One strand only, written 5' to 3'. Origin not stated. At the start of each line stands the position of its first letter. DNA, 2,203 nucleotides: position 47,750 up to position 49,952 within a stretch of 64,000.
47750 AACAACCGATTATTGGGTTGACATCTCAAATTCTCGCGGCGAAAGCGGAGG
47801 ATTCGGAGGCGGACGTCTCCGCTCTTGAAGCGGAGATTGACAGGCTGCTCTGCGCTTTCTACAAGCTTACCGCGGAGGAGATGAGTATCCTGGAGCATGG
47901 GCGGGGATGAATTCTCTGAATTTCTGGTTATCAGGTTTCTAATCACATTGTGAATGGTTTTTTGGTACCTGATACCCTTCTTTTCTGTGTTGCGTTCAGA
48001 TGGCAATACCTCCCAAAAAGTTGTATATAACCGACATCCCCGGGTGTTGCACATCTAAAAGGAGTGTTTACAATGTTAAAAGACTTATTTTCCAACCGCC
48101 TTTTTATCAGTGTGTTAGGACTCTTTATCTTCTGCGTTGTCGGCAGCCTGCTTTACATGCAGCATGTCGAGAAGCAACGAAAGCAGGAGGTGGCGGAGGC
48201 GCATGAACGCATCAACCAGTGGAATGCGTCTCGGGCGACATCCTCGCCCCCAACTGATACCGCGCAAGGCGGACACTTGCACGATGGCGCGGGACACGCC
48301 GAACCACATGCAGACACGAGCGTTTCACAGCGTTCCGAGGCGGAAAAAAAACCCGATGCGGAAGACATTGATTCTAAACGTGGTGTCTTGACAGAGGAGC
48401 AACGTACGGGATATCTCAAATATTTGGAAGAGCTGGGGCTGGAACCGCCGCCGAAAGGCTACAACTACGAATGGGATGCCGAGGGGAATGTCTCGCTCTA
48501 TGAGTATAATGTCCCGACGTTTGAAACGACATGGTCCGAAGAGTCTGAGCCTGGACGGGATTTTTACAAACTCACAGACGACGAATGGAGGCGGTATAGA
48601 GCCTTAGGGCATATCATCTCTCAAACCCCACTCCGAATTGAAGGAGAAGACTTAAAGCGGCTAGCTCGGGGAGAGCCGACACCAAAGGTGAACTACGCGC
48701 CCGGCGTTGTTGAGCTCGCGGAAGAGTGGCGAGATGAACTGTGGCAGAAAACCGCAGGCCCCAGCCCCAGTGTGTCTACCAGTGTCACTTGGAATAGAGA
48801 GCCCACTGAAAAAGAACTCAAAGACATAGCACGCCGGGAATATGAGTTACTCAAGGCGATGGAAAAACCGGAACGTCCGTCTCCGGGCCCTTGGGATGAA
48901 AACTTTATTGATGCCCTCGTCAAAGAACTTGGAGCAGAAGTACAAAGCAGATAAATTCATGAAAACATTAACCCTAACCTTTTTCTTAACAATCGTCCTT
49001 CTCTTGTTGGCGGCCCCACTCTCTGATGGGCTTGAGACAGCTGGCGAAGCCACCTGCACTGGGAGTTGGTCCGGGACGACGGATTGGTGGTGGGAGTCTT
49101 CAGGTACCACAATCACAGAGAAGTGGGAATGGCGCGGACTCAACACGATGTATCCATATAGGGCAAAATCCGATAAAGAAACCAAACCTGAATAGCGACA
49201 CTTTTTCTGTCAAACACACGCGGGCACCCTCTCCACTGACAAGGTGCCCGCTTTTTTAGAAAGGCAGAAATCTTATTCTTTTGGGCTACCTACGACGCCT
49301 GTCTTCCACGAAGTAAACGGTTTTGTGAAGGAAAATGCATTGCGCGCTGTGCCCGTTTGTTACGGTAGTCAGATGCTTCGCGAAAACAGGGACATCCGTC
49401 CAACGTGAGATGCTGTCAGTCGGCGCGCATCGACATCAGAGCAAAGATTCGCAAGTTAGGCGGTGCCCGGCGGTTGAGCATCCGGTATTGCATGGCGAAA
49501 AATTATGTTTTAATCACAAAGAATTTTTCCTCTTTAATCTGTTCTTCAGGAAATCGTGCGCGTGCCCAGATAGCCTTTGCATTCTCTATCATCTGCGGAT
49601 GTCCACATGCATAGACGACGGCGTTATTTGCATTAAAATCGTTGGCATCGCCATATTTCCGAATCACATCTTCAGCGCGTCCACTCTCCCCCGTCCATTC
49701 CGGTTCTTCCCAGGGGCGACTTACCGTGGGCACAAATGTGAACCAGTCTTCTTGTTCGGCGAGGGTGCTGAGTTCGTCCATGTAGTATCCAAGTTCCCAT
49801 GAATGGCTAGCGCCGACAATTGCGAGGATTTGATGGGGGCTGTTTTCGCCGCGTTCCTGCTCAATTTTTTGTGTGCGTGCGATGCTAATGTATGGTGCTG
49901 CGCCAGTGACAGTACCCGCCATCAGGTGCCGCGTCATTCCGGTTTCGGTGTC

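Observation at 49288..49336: Orphan fragment of the MTase variable cassette located 1.4 kb downstream of the array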

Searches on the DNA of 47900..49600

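Call 21: search_rna_families(source=window, start=47900, end=49600, threshold=evalue, max_evalue=1)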
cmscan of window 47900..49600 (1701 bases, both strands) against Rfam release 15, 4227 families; matches with E-value up to 1: 0.
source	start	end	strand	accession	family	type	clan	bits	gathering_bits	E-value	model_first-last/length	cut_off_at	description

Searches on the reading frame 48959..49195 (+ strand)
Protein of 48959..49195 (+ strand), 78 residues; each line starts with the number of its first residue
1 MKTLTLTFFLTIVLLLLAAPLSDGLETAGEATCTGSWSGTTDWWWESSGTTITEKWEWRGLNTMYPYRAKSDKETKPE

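Call 63: find_encoding_contigs(protein=window:48959-49195:+, flank=6000, max_places=8)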
Protein window:48959-49195:+ (78 aa): no gene with exactly this product is on record in the collection.

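Call 67: search_protein_families(library=pfam, proteins=[window:48959-49195:+], max_evalue=0.01)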
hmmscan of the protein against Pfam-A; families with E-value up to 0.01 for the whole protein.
window:48959-49195:+ (78 aa): 0 families

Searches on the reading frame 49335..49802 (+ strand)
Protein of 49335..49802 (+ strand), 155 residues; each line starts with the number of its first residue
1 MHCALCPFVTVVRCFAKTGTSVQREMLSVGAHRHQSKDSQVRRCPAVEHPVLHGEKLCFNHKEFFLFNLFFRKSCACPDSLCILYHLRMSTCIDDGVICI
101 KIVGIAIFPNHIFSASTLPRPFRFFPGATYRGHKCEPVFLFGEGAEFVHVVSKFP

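Call 7: search_protein_families(library=pfam, proteins=[window:49335-49802:+])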
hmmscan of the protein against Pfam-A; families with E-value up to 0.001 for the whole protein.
window:49335-49802:+ (155 aa): 0 families

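Call 8: search_protein_families(library=padloc, proteins=[window:49335-49802:+])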
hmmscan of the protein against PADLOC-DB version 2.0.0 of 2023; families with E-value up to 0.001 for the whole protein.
window:49335-49802:+ (155 aa): 0 families

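Call 19: search_protein_families(library=ncbifam, proteins=[window:49335-49802:+], max_evalue=0.1)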
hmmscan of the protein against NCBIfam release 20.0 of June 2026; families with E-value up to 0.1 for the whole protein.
window:49335-49802:+ (155 aa): 0 families
